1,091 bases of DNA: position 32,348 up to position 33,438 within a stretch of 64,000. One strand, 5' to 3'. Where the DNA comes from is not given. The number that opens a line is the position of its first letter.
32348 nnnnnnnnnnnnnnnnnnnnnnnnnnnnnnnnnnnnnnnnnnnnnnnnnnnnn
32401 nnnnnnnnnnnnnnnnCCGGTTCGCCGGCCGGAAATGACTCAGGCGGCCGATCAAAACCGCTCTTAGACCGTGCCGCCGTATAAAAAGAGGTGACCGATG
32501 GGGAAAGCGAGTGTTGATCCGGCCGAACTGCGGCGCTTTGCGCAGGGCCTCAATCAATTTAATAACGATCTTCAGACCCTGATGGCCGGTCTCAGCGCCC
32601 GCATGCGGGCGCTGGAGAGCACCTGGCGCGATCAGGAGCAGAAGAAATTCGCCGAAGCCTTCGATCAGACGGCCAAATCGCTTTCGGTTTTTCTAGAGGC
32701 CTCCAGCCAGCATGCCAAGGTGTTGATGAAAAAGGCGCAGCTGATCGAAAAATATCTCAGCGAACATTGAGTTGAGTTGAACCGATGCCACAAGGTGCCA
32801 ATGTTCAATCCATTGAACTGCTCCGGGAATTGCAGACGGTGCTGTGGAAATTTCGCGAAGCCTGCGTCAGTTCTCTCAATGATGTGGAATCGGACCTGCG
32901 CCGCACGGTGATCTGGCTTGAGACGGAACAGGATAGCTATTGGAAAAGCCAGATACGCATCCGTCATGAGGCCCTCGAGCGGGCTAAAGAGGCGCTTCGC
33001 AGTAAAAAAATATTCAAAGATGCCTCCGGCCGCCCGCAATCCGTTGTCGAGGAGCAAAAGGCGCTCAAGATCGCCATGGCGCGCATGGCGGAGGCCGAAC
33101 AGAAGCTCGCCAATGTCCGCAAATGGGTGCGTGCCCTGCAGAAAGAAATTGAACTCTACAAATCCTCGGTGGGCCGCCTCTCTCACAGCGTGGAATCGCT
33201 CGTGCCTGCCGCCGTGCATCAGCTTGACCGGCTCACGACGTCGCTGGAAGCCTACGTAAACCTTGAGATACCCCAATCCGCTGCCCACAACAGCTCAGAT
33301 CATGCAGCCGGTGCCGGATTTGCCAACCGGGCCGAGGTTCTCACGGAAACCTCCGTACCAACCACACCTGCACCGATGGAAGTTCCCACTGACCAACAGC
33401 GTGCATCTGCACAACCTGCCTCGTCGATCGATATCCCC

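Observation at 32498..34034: Two WXG100-like proteins carry W-x-D instead of W-x-G and bracket a helical 328-aa protein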

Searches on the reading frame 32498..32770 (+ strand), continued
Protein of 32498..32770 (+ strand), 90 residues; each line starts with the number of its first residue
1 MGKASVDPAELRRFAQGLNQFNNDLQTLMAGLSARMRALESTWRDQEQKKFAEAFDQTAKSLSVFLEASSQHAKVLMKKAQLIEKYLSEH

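Call 71: search_protein_families(library=padloc, proteins=[window:32498-32770:+], max_evalue=0.01)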
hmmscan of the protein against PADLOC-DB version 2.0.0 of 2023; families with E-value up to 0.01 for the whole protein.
window:32498-32770:+ (90 aa): 2 families
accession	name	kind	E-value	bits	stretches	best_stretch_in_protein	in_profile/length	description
PDLC00605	ZorA1|ZorA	-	0.00042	16.8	1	15-89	591-664/700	MotA/ExbB/TolQ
PDLC01824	CARF2--CARF_HEPN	-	0.0098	13.4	0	7-88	192-270/376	-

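Call 90: search_dna_similar(query=window:32498-32767:+, collection=plasmids, mode=protein, max_evalue=0.01, max_rows=20)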
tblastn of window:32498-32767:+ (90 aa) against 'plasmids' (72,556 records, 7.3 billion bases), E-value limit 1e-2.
Records with a match: 1; places in all: 1; records where one place covers at least 80% of the query: 1.
Best place of each record, by identity: <60% 1.
By first word of the organism name: Caballeronia 1.
By predicted mobility (MOB-suite, as given by PLSDB): mobilizable 1.
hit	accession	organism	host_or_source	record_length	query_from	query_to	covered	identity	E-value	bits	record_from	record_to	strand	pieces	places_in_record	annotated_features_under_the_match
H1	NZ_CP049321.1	Caballeronia sp. SBC2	whole organism,soil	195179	1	87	97%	29.9%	1e-4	46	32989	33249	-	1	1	WXG100 family type VII secretion target | VWA domain-containing protein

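Call 91: get_annotated_region(hit=H1, flank=14000)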
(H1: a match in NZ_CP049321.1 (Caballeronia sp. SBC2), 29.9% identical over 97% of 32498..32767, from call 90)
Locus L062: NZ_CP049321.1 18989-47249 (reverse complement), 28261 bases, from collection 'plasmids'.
description: Caballeronia sp. SBC2 plasmid pSBC2-5, complete sequence
organism: Caballeronia sp. SBC2 (NCBI taxid 2705547)
taxonomy: Bacteria; Pseudomonadota; Betaproteobacteria; Burkholderiales; Burkholderiaceae; Caballeronia; Caballeronia sp. SBC2
host: -; source: whole organism,soil; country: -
typing (MOB-suite, as given by PLSDB): mobilizable; relaxase MOBP
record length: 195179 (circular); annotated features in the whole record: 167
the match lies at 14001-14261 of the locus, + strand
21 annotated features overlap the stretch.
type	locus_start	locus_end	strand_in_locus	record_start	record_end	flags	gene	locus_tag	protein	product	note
CDS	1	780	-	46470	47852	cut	-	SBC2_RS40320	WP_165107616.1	hypothetical protein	-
CDS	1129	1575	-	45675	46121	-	-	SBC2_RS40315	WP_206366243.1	hypothetical protein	-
CDS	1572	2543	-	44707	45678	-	-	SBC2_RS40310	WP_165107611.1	hypothetical protein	-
CDS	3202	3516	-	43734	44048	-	-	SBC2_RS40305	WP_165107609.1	hypothetical protein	-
CDS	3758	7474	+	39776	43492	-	-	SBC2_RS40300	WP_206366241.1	YCF48-related protein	-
CDS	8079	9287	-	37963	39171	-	-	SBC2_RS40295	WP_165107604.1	hypothetical protein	-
CDS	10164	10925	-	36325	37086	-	-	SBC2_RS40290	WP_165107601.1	hypothetical protein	-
CDS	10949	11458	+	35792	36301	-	-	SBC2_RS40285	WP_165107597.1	hypothetical protein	-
CDS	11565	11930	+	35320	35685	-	-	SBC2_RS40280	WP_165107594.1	hypothetical protein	-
CDS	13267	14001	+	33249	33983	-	-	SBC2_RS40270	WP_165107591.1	VWA domain-containing protein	-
CDS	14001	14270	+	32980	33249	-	-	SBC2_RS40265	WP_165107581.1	WXG100 family type VII secretion target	-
CDS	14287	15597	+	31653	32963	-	-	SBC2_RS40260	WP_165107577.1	hypothetical protein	-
CDS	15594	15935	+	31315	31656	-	-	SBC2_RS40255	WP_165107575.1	hypothetical protein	-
CDS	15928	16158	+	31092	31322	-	-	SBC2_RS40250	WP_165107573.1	hypothetical protein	-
CDS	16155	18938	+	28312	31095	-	-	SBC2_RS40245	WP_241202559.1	FtsK/SpoIIIE domain-containing protein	-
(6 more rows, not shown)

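Call 96: search_protein_families(library=pfam, proteins=[L062:14001-14267:+, L062:14287-15594:+, L062:15594-15932:+, L062:15928-16155:+, L062:16155-18935:+, L062:13267-13998:+], max_evalue=0.05)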
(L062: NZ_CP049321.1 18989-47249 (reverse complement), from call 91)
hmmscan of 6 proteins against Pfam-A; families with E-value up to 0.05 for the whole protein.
L062:14001-14267:+ (89 aa): 2 families
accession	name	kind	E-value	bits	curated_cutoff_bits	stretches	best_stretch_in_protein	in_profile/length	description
PF06013.18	WXG100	-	3.6e-07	30.8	27.3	1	7-85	5-83/86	Proteins of 100 residues with WXG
PF00159.23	Hormone_3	-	0.03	14.8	28.7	0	5-22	10-27/36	Pancreatic hormone peptide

L062:14287-15594:+ (436 aa): 0 families

L062:15594-15932:+ (113 aa): 1 family
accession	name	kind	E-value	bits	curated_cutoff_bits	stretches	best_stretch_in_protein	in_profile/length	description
PF20271.3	CATASP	-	0.026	14.9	29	1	17-58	23-63/86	CATRA-Associated Small Protein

L062:15928-16155:+ (76 aa): 0 families

L062:16155-18935:+ (927 aa): 12 families
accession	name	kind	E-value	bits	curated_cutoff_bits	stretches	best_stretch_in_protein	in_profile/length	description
PF01580.24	FtsK_SpoIIIE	-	4.5e-29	101.9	24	1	404-578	18-217/221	FtsK/SpoIIIE family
PF13401.12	AAA_22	-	4.2e-06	27.5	27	1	426-578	6-123/130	AAA domain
PF13191.12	AAA_16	-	1.4e-05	26.1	32.6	1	422-574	21-165/167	AAA ATPase domain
PF05729.18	NACHT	-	2.2e-05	24.8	26.7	1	429-579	4-130/167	NACHT domain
PF01935.23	DUF87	-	2.4e-05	25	23.2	1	404-452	1-51/220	Helicase HerA, central domain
PF20703.3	nSTAND1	-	0.0011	19.2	27.1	1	424-566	32-148/379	Novel STAND NTPase 1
PF00004.35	AAA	-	0.0025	18.7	21.2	1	429-579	2-110/131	ATPase family associated with various cellular activities (AAA)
PF24883.2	NPHP3_N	-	0.0036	18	24.8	0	422-574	19-160/164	Nephrocystin 3, N-terminal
PF10412.15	TrwB_AAD_bind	-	0.011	15.1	20.5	0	424-450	14-40/387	Type IV secretion-system coupling protein DNA-binding domain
PF05707.18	Zot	-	0.018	14.9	20.3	1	534-581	83-129/197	Zonular occludens toxin (Zot)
PF04665.18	Pox_A32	-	0.021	14.8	22.8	0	429-585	17-143/242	Poxvirus A32 protein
PF05872.18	HerA_C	-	0.041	12.9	22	0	416-452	12-48/502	Helicase HerA-like C-terminal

L062:13267-13998:+ (244 aa): 6 families
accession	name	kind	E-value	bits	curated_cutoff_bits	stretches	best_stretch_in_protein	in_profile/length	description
PF13519.12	VWA_2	-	9.6e-13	49.1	27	1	21-129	1-107/107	von Willebrand factor type A domain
PF00092.34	VWA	-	1.7e-12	48.4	23.8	1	21-191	2-173/174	von Willebrand factor type A domain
PF05762.20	VWA_CoxE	-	2.1e-06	27.8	26.4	1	14-141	52-171/222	VWA domain containing CoxE-like protein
PF13768.12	VWA_3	-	4.9e-06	27.1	27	1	21-166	3-142/155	von Willebrand factor type A domain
PF09967.15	DUF2201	-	0.014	16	26.4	1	21-107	1-79/123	VWA-like domain (DUF2201)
PF06707.17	DUF1194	-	0.028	14.1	27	0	79-134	80-132/206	Protein of unknown function (DUF1194)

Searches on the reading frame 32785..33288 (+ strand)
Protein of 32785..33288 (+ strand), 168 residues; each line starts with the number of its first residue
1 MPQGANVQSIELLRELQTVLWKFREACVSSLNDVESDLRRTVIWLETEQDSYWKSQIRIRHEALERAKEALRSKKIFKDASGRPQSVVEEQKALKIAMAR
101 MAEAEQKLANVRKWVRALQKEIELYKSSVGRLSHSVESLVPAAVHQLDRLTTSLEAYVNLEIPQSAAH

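Call 65: search_protein_representatives(alignment_id=A6)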
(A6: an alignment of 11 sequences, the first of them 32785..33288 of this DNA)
Query: 11 sequences, 207 profile positions. Proteins with E-value up to 0.001 (for the whole library): 2574; up to 1e-10: 1780; up to 1e-30: 579. The best 150 are listed.
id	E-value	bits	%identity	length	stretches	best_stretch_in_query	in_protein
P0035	3.8e-87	307.6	-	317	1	1-206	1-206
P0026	4.4e-87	307.4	-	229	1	1-207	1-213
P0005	2.2e-83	295.4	-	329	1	1-178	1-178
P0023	5.2e-80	284.3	-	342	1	1-205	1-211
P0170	2.5e-77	275.6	-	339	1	1-206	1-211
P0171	1.8e-76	272.8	-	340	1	1-206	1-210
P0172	1.9e-76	272.7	-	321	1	1-180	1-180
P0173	2.4e-73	262.6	-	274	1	1-191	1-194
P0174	6.0e-73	261.3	-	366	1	1-198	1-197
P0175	6.1e-73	261.2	-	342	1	1-189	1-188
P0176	1.7e-72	259.8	-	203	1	4-179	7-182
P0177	2.4e-72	259.3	-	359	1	1-181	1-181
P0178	5.2e-72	258.2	-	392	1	1-182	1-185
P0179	5.9e-71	254.8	-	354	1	1-206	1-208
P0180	1.4e-70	253.5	-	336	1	4-185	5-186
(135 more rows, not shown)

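Call 70: search_protein_families(library=pfam, alignment_id=A5, max_evalue=0.1)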
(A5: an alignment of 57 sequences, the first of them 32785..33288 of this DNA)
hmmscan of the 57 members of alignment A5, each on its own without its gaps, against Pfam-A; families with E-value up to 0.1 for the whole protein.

A. member 1, window:32785-33288:+ (168 aa): 6 families
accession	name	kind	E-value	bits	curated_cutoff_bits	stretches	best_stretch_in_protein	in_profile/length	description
PF10046.14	BLOC1_2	-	0.0061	17.3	33.4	1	97-157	32-94/96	Biogenesis of lysosome-related organelles complex-1 subunit 2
PF20229.3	ChrB_N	-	0.012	16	23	1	83-121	85-123/159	Protein ChrB, N-terminal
PF05377.16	FlaC_arch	-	0.032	15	27.8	0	100-140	1-41/55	Flagella accessory protein C (FlaC)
PF05565.16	Sipho_Gp157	-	0.035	14.5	28.6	1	93-138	26-72/162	Siphovirus Gp157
PF04513.17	Baculo_PEP_C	-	0.05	14.1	38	0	116-159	34-77/140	Baculovirus polyhedron envelope protein, PEP, C terminus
PF08647.16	BRE1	-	0.065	13.8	27.9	0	90-141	30-80/95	BRE1 E3 ubiquitin ligase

B. families by the number of members that match (of 57 scanned): 89 families (the first 25 are shown)
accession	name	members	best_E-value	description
PF02203.21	TarH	6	0.038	Tar ligand binding domain homologue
PF02601.20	Exonuc_VII_L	5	0.014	Exonuclease VII, large subunit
PF10819.13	DUF2564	4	0.00026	Protein of unknown function (DUF2564)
PF10046.14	BLOC1_2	4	0.0015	Biogenesis of lysosome-related organelles complex-1 subunit 2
PF14362.11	DUF4407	4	0.022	Domain of unknown function (DUF4407)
PF00129.23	MHC_I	4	0.025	Class I Histocompatibility antigen, domains alpha 1 and 2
PF02090.21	SPAM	3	0.00039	Salmonella surface presentation of antigen gene type M protein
PF08647.16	BRE1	3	0.025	BRE1 E3 ubiquitin ligase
PF05565.16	Sipho_Gp157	3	0.026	Siphovirus Gp157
PF15960.10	DUF4763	3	0.04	Domain of unknown function (DUF4763)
PF18595.6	Nuf2_DHR10-like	2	0.00073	Nuf2, DHR10-like domain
PF04513.17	Baculo_PEP_C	2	0.0019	Baculovirus polyhedron envelope protein, PEP, C terminus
PF00038.26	Filament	2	0.0022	Intermediate filament protein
PF23274.1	DUF7077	2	0.0029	Domain of unknown function (DUF7077)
PF12795.12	MscS_porin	2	0.003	Mechanosensitive ion channel porin domain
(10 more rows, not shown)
